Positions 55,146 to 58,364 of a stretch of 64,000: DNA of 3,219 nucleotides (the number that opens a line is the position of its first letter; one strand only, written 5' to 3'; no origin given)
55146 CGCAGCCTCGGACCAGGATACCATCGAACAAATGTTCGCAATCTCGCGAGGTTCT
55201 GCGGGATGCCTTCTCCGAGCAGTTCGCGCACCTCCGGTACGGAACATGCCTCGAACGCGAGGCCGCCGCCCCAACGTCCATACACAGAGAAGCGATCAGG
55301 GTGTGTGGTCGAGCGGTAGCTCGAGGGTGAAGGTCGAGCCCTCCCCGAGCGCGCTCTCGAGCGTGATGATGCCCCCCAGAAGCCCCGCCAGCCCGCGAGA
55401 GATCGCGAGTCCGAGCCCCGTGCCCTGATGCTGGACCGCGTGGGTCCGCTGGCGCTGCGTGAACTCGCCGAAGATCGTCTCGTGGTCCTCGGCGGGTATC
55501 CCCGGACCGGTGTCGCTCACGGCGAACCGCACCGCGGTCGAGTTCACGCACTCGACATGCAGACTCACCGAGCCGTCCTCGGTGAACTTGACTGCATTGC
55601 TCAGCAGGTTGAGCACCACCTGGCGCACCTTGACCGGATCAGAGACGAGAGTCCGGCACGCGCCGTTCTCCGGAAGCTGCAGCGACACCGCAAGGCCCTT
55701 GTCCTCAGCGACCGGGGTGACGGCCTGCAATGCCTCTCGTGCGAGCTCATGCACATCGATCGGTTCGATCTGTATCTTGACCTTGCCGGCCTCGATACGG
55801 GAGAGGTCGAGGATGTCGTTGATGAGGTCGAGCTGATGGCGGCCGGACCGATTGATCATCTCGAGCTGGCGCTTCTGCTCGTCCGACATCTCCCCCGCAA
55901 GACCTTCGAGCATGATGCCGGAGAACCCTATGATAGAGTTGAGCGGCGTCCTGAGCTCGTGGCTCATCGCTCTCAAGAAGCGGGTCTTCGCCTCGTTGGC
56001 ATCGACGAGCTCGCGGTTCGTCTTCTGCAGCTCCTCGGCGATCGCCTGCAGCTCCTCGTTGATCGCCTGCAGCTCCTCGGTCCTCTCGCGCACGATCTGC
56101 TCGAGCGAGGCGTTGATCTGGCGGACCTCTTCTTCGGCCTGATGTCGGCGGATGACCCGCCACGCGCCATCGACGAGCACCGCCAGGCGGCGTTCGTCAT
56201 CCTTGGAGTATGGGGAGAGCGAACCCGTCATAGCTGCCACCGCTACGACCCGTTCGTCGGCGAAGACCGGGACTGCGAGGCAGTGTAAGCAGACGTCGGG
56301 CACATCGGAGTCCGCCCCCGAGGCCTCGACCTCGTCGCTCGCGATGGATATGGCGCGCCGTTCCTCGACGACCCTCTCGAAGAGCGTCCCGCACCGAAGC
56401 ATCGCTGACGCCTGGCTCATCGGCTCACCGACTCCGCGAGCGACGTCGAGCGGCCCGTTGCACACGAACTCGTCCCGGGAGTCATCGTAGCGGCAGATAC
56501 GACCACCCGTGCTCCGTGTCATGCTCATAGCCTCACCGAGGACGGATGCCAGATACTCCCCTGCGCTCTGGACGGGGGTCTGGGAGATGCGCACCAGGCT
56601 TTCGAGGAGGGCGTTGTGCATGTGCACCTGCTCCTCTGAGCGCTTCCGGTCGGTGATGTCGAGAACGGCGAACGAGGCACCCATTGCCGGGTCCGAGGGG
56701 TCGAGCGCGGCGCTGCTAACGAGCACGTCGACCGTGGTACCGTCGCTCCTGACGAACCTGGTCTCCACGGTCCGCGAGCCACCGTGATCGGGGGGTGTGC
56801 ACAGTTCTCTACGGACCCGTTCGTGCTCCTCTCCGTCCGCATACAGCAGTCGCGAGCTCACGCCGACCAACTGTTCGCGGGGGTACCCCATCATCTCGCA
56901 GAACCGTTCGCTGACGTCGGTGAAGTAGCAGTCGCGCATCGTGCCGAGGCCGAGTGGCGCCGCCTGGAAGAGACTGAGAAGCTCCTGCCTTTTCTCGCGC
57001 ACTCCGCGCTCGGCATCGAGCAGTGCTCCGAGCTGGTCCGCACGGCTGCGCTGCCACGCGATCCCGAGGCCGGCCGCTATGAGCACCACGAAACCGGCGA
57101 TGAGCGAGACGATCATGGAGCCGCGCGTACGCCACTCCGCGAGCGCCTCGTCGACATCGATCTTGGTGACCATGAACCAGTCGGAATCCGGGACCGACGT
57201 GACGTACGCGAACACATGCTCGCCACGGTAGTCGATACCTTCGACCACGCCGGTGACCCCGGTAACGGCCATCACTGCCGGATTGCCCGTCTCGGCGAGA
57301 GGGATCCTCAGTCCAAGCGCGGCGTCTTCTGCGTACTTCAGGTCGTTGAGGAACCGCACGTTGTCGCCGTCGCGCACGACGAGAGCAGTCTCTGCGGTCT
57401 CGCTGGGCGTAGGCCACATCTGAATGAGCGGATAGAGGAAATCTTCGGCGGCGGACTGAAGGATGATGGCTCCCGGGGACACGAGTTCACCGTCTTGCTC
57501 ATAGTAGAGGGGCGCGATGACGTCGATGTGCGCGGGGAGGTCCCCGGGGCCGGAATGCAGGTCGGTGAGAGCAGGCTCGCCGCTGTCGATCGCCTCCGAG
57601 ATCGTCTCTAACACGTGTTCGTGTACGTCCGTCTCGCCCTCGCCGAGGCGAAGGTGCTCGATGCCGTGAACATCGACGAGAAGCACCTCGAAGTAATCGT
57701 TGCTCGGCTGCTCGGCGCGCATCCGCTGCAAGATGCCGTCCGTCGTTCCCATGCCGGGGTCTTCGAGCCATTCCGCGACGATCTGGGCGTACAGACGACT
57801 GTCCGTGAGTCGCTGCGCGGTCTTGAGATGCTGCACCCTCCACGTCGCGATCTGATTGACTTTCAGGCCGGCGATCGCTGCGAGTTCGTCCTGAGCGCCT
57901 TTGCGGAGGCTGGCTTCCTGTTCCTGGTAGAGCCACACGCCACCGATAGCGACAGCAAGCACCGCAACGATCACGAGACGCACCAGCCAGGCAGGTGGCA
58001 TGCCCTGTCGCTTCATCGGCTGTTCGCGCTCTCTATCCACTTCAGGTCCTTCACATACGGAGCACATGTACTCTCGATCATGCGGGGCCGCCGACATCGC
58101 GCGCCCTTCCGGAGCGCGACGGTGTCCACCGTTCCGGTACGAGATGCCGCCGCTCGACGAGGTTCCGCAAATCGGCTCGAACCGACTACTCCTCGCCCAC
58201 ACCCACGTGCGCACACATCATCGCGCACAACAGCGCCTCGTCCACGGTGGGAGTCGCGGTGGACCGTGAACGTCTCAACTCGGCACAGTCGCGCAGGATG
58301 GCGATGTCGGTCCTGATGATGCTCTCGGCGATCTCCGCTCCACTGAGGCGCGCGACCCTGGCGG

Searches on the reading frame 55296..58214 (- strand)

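Call 55: search_protein_families(library=ncbifam, proteins=[window:55296-58214:-], max_evalue=1e-10)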
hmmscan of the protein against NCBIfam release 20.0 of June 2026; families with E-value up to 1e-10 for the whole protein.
window:55296-58214:- (972 aa): 66 families (the best 25 are shown)
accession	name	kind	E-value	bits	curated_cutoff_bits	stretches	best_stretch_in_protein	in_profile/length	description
TIGR02956.1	TMAO_torS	equivalog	5.7e-78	263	676.5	1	690-970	411-684/967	TMAO reductase system sensor histidine kinase/response regulator TorS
NF038297.2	hybrid_HK_HrmK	equivalog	4.8e-72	243.5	725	1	704-970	194-459/607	hybrid histidine kinase/response regulator HrmK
NF011874.0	PRK15347.1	equivalog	1.8e-58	198.4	852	1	694-970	349-616/921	two component system sensor kinase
NF008318.0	PRK11107.1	equivalog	5.9e-58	196.7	890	1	711-971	265-521/920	two-component sensor histidine kinase BarA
NF041947.1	LuxQ_Vibrio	equivalog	3.8e-56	190.5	1200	1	732-970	461-698/843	quorum-sensing autoinducer 2 sensor kinase/phosphatase LuxQ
NF008302.0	PRK11091.1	equivalog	7.2e-55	186.5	838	1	730-968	270-505/779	aerobic respiration two-component sensor histidine kinase ArcB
NF046044.1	PnpS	equivalog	1e-50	172.9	400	1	737-967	164-390/390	two-component system histidine kinase PnpS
NF047874.1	MASE3_PAS_HK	subfamily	2.1e-48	165.6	560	1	726-969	381-626/655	MASE3 domain-containing sensor histidine kinase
NF008543.0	PRK11466.1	equivalog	4.5e-48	163.8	982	1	709-970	410-664/914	TMAO reductase system sensor histidine kinase/response regulator TorS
NF045901.1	HisKinLetSLeg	equivalog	6.3e-48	163.4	1650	1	702-969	252-519/906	two-component system sensor histidine kinase LetS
NF047465.1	hybrid_HK_LvrA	exception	4.3e-45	154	1200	1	693-969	145-423/819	hybrid histidine kinase/response regulator LvrA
NF008099.0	PRK10841.1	equivalog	1.8e-44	151.8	920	1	727-968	454-690/949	two-component system sensor histidine kinase RcsC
NF041832.1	near_NosP_CTERM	subfamily_domain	4.3e-44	151.1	400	1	738-969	2-226/370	NahK/ErcS family hybrid sensor histidine kinase/response regulator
NF050805.1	CellDivHKDivJCaul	equivalog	3.7e-43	147.6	1000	1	727-968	282-520/531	cell cycle sensor histidine kinase DivJ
NF040691.1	MtrAB_MtrB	equivalog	6.6e-43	147.5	450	1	712-968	240-492/507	MtrAB system histidine kinase MtrB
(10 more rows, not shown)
